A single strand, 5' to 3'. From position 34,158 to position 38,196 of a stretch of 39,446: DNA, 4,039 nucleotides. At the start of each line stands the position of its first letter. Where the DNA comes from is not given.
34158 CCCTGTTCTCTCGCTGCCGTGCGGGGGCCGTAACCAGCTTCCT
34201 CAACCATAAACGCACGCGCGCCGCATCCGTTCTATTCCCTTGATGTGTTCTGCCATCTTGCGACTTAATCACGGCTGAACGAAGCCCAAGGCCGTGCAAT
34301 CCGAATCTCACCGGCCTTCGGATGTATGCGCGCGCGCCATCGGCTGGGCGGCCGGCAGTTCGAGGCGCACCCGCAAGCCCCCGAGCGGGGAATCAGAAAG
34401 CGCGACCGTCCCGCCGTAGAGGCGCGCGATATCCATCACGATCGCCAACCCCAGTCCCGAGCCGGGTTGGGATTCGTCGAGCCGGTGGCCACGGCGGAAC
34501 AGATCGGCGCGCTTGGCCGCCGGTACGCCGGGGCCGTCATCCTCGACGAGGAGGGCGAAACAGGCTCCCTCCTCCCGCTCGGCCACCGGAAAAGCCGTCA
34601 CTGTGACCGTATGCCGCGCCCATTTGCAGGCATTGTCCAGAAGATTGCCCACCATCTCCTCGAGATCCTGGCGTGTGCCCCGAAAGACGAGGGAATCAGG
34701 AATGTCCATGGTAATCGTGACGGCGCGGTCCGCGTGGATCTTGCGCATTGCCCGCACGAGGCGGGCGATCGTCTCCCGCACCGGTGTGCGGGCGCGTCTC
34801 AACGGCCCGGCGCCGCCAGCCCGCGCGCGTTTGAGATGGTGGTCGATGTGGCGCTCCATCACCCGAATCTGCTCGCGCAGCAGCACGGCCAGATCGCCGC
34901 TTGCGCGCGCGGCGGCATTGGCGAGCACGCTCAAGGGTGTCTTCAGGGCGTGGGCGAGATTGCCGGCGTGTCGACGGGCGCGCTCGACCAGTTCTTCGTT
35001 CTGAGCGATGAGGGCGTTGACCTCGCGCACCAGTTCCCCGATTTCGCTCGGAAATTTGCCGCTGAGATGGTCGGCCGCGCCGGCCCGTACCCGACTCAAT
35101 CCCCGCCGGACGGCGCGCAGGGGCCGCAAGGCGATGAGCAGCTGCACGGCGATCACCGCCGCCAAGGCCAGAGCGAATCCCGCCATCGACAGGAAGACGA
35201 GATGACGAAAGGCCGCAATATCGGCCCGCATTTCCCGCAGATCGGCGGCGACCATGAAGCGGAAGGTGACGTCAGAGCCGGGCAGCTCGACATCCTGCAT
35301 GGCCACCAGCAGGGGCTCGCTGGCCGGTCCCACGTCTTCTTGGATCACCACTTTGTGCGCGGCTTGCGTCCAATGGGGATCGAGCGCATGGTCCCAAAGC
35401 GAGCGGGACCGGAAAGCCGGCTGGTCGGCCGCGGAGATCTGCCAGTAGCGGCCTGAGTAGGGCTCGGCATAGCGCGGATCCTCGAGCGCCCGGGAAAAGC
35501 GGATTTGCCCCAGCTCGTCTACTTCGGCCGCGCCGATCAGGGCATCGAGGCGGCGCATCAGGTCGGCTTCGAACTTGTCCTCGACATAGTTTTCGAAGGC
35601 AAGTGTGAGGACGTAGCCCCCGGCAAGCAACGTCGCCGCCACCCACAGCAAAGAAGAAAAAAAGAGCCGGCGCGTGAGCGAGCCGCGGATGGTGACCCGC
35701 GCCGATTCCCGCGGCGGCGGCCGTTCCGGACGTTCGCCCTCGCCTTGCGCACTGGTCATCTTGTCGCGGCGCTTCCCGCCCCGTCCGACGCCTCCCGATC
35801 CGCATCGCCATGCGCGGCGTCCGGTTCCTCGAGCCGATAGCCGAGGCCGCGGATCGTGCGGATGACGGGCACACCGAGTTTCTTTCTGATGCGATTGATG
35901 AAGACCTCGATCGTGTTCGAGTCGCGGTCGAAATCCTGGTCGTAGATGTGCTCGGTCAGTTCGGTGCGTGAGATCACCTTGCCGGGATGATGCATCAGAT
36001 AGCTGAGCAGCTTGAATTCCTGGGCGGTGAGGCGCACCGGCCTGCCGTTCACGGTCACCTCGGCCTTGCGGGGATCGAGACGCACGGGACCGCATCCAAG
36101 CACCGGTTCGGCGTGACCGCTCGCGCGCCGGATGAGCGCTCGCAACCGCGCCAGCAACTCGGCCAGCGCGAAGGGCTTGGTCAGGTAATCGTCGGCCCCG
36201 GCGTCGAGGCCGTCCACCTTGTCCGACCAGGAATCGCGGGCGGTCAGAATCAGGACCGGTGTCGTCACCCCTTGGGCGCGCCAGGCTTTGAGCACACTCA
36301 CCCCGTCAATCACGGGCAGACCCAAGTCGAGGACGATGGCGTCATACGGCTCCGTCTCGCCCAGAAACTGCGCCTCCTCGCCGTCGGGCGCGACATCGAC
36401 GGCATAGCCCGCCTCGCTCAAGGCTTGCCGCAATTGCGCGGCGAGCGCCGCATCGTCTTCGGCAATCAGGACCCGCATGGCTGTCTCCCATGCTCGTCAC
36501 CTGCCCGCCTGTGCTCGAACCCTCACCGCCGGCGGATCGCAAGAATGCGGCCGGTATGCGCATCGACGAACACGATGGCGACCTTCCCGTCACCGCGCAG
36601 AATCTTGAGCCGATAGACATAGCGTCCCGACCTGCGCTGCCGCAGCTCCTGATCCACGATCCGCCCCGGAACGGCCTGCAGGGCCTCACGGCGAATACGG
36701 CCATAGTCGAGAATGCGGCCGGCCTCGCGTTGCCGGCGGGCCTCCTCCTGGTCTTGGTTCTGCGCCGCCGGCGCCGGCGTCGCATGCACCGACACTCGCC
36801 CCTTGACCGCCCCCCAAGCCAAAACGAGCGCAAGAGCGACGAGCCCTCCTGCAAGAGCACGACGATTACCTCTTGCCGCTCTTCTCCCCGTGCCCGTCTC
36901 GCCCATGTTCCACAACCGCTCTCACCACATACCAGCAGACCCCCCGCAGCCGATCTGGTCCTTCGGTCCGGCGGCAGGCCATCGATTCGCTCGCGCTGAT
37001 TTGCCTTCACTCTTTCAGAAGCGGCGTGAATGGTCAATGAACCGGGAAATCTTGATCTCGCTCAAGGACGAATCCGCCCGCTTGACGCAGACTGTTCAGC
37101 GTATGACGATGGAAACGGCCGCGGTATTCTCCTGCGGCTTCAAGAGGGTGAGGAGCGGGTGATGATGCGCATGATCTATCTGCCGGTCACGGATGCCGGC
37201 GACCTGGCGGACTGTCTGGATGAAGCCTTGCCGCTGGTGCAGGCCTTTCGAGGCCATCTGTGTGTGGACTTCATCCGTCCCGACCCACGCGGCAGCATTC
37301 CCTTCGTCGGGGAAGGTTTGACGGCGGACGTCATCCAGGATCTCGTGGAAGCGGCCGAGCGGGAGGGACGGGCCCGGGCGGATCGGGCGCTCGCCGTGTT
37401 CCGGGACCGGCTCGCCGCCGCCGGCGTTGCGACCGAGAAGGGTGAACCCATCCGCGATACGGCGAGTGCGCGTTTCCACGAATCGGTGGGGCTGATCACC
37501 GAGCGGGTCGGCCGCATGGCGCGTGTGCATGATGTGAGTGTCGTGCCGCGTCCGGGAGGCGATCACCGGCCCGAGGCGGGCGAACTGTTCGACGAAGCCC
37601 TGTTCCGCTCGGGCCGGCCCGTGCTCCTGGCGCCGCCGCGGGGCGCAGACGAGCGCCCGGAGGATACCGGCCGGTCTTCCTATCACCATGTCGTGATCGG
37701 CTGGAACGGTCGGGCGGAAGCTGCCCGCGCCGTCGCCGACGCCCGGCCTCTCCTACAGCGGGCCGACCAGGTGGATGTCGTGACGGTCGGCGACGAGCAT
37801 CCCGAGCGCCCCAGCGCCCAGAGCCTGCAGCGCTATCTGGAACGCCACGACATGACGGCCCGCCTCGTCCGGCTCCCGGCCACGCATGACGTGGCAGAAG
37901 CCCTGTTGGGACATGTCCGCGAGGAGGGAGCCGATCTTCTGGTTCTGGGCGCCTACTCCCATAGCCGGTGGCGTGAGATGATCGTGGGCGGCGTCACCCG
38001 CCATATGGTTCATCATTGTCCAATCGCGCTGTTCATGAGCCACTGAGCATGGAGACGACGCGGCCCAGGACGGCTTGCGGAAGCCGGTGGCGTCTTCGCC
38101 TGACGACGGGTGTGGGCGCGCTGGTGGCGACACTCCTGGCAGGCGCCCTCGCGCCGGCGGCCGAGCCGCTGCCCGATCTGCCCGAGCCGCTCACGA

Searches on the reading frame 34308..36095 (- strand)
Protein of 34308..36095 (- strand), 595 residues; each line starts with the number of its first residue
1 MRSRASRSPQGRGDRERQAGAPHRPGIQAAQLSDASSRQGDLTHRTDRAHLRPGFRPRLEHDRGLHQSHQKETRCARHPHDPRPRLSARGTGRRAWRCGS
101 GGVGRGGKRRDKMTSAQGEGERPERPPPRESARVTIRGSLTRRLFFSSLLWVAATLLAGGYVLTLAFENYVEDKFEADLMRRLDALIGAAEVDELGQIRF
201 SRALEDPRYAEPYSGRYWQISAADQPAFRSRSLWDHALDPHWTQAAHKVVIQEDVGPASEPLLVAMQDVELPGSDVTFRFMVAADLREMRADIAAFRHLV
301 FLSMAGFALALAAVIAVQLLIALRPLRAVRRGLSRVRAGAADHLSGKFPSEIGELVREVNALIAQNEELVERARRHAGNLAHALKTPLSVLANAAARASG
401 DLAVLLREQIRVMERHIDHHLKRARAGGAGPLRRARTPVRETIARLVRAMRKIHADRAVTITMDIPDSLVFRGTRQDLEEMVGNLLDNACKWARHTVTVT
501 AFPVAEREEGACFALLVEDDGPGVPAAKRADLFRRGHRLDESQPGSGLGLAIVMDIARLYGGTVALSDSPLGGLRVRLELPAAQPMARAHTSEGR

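Call 48: search_protein_families(library=pfam, proteins=[window:34308-36095:-])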
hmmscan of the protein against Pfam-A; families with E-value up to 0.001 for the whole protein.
window:34308-36095:- (595 aa): 1 family
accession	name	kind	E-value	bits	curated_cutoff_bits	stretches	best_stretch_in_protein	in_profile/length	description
PF02518.31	HATPase_c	-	8.8e-18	65.2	26.4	1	475-583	3-110/111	Histidine kinase-, DNA gyrase B-, and HSP90-like ATPase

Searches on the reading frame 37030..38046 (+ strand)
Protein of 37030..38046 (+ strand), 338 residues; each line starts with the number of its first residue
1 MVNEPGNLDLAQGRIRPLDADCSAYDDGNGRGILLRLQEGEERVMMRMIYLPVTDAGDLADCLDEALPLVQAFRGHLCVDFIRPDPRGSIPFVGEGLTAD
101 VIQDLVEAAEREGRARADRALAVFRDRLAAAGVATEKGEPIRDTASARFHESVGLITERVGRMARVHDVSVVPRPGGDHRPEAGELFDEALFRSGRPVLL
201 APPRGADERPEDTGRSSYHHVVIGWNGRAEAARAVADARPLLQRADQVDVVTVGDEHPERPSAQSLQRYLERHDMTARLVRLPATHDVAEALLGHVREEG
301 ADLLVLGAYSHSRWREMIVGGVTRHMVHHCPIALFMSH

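Call 48: search_protein_families(library=pfam, proteins=[window:37030-38046:+])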
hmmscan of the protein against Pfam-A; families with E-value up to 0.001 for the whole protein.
window:37030-38046:+ (338 aa): 1 family
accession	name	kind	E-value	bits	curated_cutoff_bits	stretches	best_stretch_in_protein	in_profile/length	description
PF00582.32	Usp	-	4.7e-07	30.9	24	1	286-334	89-137/141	Universal stress protein family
